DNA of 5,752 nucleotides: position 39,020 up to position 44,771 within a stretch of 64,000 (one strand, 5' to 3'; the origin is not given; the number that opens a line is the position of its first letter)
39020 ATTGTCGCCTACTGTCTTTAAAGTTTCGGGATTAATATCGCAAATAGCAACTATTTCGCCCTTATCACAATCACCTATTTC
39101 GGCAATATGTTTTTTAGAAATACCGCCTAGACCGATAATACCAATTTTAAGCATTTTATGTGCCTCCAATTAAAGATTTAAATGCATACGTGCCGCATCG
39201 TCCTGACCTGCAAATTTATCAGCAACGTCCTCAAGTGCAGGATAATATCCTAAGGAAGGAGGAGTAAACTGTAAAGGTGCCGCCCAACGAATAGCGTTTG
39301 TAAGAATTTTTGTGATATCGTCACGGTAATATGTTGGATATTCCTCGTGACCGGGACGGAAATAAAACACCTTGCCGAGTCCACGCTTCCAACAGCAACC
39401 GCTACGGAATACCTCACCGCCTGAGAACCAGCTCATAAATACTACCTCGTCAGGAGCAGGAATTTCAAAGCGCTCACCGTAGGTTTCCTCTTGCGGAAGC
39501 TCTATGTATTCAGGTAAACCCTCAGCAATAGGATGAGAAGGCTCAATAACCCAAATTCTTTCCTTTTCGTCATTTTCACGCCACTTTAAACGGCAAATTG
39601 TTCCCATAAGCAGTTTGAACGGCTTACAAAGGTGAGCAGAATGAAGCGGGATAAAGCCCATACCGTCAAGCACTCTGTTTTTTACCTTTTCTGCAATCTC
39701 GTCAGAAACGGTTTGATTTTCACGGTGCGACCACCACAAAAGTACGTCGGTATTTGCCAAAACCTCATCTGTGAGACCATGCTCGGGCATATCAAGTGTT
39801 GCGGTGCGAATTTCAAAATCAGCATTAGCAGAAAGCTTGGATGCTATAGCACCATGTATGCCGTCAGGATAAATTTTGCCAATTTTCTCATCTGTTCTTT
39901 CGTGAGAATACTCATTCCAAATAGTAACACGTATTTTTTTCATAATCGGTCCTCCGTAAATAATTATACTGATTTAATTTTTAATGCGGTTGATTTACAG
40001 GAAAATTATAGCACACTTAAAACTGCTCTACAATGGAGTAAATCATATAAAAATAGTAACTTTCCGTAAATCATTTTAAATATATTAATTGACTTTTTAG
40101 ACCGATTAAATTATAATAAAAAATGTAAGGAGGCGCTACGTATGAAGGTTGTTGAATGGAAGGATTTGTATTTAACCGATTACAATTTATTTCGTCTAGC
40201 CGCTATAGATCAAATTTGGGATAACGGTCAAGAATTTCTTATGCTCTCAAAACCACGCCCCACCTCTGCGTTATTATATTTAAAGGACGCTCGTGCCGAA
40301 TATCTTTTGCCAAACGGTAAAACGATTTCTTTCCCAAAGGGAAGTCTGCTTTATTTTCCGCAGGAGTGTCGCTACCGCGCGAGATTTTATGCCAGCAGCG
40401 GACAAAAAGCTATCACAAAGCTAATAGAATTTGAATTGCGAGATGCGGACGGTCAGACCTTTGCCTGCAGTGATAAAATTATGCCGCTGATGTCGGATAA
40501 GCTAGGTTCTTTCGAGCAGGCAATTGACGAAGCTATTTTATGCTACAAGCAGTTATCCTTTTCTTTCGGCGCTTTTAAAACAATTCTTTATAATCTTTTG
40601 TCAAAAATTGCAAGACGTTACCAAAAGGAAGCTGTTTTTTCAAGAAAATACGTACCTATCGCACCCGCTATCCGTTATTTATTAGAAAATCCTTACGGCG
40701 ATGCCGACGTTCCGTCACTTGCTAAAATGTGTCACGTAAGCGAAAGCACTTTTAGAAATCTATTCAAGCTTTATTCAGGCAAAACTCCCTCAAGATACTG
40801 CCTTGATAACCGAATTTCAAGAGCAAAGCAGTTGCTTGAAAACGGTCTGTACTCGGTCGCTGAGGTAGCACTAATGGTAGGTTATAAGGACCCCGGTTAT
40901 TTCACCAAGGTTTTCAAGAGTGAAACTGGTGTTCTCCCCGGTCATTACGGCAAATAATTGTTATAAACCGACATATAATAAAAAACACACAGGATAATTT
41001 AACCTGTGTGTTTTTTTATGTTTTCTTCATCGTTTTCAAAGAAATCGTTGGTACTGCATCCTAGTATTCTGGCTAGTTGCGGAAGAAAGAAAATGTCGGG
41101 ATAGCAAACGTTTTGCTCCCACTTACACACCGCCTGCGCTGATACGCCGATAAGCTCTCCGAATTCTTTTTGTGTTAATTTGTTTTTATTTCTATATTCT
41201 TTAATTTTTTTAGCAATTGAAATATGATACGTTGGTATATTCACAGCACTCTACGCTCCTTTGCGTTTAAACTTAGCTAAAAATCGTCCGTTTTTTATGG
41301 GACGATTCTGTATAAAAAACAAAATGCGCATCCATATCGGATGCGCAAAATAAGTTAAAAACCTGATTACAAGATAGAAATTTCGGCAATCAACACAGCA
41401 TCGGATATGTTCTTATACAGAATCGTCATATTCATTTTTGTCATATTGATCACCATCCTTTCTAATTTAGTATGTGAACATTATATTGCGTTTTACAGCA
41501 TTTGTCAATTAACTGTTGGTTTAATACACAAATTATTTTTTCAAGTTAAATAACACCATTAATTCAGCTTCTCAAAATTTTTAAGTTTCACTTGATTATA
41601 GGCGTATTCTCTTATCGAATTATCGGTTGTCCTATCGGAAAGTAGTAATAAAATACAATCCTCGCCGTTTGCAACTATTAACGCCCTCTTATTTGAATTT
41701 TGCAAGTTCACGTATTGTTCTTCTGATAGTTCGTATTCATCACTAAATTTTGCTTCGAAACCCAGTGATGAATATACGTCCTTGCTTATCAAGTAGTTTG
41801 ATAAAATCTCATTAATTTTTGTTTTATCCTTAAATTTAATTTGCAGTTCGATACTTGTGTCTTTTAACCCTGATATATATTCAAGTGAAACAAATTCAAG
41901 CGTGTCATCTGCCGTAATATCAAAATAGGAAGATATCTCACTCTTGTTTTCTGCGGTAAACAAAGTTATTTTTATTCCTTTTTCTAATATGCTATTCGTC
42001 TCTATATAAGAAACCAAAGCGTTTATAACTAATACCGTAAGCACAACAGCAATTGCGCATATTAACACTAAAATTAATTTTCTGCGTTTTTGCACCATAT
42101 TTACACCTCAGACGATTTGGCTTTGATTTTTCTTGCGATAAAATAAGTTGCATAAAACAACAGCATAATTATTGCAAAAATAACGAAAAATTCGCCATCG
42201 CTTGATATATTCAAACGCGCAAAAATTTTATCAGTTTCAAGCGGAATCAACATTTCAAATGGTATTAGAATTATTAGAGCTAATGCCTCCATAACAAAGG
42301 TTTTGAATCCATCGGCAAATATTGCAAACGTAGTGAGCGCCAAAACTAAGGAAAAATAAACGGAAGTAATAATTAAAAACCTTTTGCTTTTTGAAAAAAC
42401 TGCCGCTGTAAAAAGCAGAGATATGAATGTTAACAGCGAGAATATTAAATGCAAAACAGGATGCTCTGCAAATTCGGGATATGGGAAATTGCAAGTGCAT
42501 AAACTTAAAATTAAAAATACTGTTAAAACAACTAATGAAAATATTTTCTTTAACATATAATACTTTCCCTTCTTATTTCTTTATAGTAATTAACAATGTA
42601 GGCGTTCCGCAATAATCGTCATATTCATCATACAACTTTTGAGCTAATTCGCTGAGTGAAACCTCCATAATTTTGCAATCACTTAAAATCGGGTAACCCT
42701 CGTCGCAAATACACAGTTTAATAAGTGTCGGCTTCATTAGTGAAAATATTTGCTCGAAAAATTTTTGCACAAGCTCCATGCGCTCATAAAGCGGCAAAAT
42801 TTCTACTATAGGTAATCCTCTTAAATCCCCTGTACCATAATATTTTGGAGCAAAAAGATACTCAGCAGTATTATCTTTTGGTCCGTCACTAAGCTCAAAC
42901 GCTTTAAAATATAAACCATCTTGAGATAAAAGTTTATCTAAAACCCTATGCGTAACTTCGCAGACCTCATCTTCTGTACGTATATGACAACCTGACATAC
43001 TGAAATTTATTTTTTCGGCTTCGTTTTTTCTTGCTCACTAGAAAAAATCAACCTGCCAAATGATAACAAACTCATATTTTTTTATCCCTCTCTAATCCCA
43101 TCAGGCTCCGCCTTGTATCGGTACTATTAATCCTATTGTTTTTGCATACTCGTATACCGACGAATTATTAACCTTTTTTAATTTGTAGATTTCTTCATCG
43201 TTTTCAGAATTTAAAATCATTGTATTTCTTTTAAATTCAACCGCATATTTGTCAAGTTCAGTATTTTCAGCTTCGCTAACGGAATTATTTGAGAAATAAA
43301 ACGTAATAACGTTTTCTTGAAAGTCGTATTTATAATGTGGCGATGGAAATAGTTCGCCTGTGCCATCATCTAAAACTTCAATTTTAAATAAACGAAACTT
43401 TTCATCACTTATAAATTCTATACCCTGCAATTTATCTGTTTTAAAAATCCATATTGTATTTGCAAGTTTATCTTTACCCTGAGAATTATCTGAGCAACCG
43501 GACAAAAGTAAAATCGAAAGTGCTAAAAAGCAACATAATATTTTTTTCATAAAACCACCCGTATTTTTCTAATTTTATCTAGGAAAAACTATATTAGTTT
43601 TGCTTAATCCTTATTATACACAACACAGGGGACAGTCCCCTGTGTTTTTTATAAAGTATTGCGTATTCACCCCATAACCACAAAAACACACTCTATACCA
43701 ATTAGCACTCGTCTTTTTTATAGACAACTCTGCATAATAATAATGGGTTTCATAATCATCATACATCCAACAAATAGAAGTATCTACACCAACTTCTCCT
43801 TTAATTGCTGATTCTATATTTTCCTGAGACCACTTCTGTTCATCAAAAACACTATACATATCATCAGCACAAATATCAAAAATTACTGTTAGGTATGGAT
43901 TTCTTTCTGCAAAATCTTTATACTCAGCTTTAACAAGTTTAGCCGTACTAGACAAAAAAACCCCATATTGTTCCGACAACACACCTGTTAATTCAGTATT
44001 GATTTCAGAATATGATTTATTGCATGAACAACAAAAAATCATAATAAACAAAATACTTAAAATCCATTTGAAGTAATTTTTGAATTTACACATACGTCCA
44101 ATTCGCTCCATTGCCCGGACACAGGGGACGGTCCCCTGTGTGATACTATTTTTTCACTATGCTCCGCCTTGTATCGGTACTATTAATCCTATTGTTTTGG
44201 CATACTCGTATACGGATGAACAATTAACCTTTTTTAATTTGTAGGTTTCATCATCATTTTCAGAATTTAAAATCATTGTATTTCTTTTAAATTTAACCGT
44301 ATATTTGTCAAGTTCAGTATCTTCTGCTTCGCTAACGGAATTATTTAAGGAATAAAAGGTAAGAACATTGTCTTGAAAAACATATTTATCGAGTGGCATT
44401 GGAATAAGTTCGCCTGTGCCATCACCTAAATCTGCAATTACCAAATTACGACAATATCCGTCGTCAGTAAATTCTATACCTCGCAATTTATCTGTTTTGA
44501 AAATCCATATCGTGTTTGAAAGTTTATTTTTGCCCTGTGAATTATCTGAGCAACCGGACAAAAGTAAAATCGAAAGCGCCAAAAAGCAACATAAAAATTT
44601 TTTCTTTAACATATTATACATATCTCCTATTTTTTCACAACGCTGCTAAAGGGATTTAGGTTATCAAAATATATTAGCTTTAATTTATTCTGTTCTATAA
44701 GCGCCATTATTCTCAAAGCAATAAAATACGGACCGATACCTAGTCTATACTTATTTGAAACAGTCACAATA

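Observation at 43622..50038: Five copies of a GC-rich 23-nt perfect palindrome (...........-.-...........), confined to 6.4 kb of the AT-rich island and always at module junctions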

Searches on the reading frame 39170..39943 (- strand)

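Call 8: search_protein_families(library=pfam, max_evalue=0.01, proteins=[window:39170-39943:-])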
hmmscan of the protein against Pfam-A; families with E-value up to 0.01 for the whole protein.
window:39170-39943:- (257 aa): 1 family
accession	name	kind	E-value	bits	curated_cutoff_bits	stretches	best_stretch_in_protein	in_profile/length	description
PF06283.17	ThuA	-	8e-37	128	33.4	1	5-221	1-209/209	Trehalose utilisation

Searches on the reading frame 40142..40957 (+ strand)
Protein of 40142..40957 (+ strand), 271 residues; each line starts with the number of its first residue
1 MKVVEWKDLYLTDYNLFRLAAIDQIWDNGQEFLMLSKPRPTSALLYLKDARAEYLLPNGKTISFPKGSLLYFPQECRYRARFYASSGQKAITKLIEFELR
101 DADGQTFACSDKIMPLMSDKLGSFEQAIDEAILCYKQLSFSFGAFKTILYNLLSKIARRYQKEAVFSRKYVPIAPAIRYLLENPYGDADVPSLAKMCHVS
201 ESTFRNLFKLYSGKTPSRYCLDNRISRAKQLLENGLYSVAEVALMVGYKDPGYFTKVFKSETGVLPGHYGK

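Call 8: search_protein_families(library=pfam, max_evalue=0.01, proteins=[window:40142-40957:+])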
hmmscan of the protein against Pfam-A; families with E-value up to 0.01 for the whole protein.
window:40142-40957:+ (271 aa): 2 families
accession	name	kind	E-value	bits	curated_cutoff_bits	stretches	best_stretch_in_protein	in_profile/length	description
PF12833.13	HTH_18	-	1e-19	71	33.6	1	193-269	1-77/80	Helix-turn-helix domain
PF00165.29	HTH_AraC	-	1.2e-13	51.2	26.6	2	238-264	10-35/42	Bacterial regulatory helix-turn-helix proteins, AraC family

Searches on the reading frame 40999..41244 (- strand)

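Call 8: search_protein_families(library=pfam, max_evalue=0.01, proteins=[window:40999-41244:-])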
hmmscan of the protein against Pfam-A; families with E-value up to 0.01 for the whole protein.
window:40999-41244:- (81 aa): 4 families
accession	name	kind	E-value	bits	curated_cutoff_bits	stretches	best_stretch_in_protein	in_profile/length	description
PF01381.28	HTH_3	-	1.6e-10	41.3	23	1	14-67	1-54/55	Helix-turn-helix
PF12844.13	HTH_19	-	1.7e-07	31.5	30.2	1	12-70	2-60/64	Helix-turn-helix domain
PF13560.12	HTH_31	-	1.4e-05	25.8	27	1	13-65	5-58/64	Helix-turn-helix domain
PF13443.12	HTH_26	-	0.0018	18.9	22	1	13-70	1-59/63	Cro/C1-type HTH DNA-binding domain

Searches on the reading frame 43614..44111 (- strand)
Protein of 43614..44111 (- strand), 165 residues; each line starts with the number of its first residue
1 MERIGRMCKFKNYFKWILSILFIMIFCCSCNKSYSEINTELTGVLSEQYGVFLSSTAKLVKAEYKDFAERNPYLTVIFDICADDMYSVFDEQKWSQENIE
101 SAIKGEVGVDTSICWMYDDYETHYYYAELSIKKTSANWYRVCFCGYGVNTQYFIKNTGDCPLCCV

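Call 7: search_protein_families(library=pfam, max_evalue=0.01, proteins=[window:43614-44111:-])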
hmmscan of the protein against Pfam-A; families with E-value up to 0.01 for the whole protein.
window:43614-44111:- (165 aa): 0 families

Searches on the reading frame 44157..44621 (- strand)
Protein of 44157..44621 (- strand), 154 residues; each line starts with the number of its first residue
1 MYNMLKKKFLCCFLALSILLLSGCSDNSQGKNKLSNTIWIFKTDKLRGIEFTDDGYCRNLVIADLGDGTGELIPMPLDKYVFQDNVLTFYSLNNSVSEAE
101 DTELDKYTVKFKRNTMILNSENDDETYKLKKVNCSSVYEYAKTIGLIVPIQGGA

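Call 7: search_protein_families(library=pfam, max_evalue=0.01, proteins=[window:44157-44621:-])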
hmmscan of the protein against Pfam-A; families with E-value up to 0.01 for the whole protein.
window:44157-44621:- (154 aa): 0 families

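Call 45: find_homologous_proteins(query=window:44157-44621:-, max_evalue=0.00001)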
Query window:44157-44621:- (154 aa): 5 proteins with E <= 0.00001 among 43 candidates.
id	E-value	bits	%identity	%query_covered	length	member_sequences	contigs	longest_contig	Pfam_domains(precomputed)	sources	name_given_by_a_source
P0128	1.5e-91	322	97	98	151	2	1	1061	-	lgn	-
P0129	2.1e-74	266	83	98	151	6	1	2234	-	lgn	-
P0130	2.6e-73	263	83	98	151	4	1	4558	-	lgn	-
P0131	5.7e-63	229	75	96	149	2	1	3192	-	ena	-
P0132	4.4e-43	165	59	96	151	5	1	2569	-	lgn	-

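Call 46: find_encoding_contigs(protein=P0130, flank=10000, max_places=4)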
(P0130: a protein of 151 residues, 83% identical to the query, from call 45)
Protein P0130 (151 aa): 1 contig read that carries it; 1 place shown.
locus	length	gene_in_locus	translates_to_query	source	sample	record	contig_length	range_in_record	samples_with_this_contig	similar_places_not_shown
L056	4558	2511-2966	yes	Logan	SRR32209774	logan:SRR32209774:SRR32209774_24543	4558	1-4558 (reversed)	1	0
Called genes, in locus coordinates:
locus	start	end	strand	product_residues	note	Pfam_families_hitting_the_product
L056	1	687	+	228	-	?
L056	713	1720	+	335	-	-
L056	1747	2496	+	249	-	PF08874:DUF1835, PF12395:DUF3658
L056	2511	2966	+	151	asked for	-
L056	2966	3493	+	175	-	-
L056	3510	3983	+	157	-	-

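Call 47: find_encoding_contigs(protein=P0131, flank=10000, max_places=4)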
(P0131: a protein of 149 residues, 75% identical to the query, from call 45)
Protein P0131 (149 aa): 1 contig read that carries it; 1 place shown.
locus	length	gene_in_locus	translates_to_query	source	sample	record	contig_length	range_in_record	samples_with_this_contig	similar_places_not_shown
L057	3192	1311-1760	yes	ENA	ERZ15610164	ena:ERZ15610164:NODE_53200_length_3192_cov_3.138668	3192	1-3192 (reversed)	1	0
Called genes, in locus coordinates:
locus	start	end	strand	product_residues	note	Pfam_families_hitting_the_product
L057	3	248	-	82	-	?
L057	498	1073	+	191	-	-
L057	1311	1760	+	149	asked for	-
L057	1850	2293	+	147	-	-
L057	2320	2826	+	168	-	-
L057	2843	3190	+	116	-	?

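Call 48: find_encoding_contigs(protein=P0129, flank=10000, max_places=4)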
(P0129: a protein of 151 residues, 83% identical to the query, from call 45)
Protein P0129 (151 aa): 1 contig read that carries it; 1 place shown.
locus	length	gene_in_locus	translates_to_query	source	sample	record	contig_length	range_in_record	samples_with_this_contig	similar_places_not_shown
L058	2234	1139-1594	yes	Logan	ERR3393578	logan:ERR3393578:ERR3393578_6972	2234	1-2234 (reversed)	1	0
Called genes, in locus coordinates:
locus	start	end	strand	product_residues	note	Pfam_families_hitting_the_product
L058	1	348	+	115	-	?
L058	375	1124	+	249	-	PF08874:DUF1835, PF12395:DUF3658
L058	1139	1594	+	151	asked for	-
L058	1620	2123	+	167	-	-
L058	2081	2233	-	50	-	?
